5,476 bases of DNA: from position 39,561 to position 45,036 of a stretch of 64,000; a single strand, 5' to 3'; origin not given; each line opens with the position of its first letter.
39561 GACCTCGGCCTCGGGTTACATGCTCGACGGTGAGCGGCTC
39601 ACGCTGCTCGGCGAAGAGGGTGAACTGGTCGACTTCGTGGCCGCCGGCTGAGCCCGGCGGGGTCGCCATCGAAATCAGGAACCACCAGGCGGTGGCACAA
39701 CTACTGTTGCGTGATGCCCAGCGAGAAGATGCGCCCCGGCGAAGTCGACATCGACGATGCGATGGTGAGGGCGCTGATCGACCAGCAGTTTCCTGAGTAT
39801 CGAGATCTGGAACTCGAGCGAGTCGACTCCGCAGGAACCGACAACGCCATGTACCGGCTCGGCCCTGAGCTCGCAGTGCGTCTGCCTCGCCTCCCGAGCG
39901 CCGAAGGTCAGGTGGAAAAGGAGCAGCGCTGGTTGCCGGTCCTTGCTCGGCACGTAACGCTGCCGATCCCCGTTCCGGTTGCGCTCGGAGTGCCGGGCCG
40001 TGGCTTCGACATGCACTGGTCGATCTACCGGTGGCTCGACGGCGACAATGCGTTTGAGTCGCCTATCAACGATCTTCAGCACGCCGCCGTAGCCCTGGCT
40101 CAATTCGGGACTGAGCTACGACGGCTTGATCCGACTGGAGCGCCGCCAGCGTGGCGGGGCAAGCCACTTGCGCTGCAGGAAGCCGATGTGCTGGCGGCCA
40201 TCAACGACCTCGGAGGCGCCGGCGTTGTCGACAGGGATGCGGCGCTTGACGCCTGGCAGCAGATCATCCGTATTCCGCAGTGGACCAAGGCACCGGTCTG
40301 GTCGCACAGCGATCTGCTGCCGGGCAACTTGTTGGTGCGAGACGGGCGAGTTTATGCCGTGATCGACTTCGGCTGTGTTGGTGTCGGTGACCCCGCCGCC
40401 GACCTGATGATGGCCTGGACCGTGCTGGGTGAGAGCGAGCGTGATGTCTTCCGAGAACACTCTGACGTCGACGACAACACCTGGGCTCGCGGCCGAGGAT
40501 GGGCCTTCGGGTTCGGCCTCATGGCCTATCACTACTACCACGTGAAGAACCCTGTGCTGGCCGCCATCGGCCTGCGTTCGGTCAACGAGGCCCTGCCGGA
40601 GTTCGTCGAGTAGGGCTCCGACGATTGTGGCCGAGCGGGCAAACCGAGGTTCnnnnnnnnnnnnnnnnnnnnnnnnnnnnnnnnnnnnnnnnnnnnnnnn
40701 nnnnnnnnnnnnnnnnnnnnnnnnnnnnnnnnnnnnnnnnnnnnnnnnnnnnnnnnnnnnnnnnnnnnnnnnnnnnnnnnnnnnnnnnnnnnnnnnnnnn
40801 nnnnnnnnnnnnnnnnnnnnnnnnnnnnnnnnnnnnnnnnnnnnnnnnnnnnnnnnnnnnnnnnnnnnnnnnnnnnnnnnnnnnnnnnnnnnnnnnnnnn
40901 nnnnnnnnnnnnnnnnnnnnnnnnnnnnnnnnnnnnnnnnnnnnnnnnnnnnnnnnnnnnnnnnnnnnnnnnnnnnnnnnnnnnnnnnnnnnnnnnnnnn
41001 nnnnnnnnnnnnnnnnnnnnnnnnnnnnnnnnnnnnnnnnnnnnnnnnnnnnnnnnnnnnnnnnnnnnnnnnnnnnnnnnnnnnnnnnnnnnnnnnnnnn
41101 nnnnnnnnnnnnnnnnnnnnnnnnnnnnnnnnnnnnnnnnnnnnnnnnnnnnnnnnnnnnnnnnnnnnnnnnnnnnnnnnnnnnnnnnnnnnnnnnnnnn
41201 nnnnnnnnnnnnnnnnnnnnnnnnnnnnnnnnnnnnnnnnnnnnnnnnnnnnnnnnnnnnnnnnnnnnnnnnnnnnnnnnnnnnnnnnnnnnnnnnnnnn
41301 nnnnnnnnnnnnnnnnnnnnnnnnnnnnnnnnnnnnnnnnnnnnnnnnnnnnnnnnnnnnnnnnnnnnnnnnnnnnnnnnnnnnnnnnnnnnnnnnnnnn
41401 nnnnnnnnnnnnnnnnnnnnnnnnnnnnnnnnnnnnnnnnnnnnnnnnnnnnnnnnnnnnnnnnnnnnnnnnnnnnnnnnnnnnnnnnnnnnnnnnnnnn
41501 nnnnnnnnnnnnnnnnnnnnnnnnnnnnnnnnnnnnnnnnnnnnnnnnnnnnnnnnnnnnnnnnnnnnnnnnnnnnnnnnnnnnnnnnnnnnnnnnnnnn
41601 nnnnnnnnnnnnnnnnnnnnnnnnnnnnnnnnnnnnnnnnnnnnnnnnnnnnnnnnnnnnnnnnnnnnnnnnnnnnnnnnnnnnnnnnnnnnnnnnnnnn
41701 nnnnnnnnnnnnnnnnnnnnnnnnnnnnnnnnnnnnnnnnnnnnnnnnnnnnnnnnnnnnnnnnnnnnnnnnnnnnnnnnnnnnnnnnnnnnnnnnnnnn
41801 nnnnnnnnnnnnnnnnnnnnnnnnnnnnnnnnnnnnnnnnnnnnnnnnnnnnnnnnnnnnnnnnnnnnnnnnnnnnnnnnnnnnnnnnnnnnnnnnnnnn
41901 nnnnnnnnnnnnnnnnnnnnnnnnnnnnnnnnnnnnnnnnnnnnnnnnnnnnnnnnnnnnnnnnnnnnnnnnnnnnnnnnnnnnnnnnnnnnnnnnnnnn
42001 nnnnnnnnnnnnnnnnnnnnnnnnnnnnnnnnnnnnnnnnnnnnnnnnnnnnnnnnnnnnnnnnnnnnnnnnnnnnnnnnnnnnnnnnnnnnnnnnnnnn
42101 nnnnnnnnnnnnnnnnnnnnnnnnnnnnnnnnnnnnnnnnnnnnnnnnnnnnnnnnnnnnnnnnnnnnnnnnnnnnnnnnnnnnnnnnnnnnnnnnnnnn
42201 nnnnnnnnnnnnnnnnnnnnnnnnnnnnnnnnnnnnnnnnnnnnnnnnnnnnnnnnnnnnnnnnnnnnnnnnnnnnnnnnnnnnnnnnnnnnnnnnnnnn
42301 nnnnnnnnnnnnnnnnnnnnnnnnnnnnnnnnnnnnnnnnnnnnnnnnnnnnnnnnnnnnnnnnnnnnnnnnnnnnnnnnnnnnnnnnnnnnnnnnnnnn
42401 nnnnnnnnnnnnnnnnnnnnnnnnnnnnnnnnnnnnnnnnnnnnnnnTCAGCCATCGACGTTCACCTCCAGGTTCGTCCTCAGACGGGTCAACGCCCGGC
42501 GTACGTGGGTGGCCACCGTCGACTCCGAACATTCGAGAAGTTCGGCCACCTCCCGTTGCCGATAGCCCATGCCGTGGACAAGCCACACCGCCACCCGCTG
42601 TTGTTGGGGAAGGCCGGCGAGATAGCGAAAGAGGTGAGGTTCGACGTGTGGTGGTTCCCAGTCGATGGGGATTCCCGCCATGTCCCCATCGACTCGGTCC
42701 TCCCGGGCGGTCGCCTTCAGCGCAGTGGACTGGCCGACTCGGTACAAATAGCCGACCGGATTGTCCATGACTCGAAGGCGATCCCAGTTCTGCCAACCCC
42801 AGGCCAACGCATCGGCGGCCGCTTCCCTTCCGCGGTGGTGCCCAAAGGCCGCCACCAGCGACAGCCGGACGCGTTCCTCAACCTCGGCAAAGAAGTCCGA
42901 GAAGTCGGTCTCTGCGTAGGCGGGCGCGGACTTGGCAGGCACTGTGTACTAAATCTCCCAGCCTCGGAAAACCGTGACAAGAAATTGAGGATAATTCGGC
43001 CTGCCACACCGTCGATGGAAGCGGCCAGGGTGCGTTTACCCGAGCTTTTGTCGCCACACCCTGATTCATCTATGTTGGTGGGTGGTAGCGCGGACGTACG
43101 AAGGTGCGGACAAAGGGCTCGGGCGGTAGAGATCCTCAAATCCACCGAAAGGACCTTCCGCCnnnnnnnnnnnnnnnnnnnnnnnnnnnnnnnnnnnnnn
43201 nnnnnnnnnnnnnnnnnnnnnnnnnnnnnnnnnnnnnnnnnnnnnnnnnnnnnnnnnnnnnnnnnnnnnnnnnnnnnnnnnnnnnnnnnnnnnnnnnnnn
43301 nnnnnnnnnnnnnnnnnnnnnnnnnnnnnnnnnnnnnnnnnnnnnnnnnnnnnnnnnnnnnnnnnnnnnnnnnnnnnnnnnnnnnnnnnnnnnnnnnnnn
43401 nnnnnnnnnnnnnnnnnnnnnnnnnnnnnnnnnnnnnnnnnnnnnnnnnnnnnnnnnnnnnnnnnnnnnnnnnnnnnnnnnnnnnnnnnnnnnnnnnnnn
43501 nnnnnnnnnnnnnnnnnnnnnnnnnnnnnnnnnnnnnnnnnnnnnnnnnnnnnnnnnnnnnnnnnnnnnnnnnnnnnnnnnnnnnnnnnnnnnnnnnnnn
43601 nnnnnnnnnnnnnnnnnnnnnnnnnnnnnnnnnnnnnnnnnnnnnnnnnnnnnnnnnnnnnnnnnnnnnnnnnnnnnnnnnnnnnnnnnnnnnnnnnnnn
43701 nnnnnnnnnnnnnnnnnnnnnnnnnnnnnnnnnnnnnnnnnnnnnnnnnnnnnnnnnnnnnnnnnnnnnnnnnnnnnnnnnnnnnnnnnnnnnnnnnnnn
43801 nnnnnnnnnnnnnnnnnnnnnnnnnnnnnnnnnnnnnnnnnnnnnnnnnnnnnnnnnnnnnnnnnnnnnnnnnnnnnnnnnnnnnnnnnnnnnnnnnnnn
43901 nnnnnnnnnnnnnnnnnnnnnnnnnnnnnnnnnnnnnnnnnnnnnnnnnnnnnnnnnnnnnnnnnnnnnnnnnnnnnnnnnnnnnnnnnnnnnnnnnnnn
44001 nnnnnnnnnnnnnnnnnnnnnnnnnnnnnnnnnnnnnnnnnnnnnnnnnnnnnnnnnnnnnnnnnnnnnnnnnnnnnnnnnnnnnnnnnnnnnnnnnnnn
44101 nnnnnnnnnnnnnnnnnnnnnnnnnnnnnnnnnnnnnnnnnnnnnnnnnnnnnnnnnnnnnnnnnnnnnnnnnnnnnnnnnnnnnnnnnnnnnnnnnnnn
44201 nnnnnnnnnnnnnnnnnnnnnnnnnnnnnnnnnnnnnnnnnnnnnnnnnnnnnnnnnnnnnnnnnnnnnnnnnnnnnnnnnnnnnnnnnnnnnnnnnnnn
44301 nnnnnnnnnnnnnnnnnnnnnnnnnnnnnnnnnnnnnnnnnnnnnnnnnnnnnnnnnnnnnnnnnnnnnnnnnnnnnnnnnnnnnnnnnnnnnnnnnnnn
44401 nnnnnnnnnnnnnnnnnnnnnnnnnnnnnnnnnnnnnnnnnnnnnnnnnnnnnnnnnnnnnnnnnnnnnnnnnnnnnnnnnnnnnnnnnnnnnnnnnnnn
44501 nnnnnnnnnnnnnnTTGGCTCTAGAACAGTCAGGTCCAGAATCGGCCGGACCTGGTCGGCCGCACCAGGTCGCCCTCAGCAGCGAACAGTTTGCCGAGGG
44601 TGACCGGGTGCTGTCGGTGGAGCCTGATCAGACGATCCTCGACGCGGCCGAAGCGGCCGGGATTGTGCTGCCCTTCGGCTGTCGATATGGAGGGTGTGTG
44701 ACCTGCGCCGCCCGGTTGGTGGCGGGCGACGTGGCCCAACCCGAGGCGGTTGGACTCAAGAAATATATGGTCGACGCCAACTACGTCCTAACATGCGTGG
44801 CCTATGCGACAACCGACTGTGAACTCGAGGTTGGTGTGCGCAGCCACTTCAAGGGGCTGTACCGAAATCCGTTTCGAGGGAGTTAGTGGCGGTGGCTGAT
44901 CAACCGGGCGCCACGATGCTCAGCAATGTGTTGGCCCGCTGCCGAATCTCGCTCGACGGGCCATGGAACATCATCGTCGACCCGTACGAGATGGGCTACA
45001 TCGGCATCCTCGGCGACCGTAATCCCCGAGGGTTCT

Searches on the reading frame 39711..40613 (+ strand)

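Call 23: search_protein_families(library=pfam, proteins=[window:39711-40613:+], max_evalue=0.00001)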
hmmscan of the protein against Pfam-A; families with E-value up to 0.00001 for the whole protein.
window:39711-40613:+ (300 aa): 1 family
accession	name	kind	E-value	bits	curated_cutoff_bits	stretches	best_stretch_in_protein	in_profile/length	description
PF01636.29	APH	-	6.4e-37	128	23.2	1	39-264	5-239/239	Phosphotransferase enzyme family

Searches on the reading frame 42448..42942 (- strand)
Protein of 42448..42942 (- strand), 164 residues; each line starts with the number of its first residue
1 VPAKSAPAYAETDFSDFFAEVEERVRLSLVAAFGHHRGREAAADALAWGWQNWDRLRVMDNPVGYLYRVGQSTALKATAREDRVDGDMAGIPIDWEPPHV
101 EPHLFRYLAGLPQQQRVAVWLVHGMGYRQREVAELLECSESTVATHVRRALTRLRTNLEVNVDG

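Call 23: search_protein_families(library=pfam, proteins=[window:42448-42942:-], max_evalue=0.00001)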
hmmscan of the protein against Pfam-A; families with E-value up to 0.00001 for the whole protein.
window:42448-42942:- (164 aa): 2 families
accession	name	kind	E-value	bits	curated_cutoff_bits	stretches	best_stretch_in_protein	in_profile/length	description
PF08281.18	Sigma70_r4_2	-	2.2e-12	46.8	25.7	1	106-154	6-54/54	Sigma-70, region 4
PF04545.22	Sigma70_r4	-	1e-07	31.8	24.1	1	108-155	2-49/50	Sigma-70, region 4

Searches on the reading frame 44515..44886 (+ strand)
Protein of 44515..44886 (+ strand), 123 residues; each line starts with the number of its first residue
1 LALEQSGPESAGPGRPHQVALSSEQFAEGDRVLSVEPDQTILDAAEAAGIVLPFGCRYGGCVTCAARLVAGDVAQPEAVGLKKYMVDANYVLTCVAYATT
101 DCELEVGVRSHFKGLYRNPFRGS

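Call 23: search_protein_families(library=pfam, proteins=[window:44515-44886:+], max_evalue=0.00001)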
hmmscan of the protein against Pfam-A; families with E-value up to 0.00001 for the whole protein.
window:44515-44886:+ (123 aa): 1 family
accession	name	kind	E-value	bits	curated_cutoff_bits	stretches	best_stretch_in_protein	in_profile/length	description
PF00111.32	Fer2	-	8.9e-17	61.2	21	1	31-99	8-77/77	2Fe-2S iron-sulfur cluster binding domain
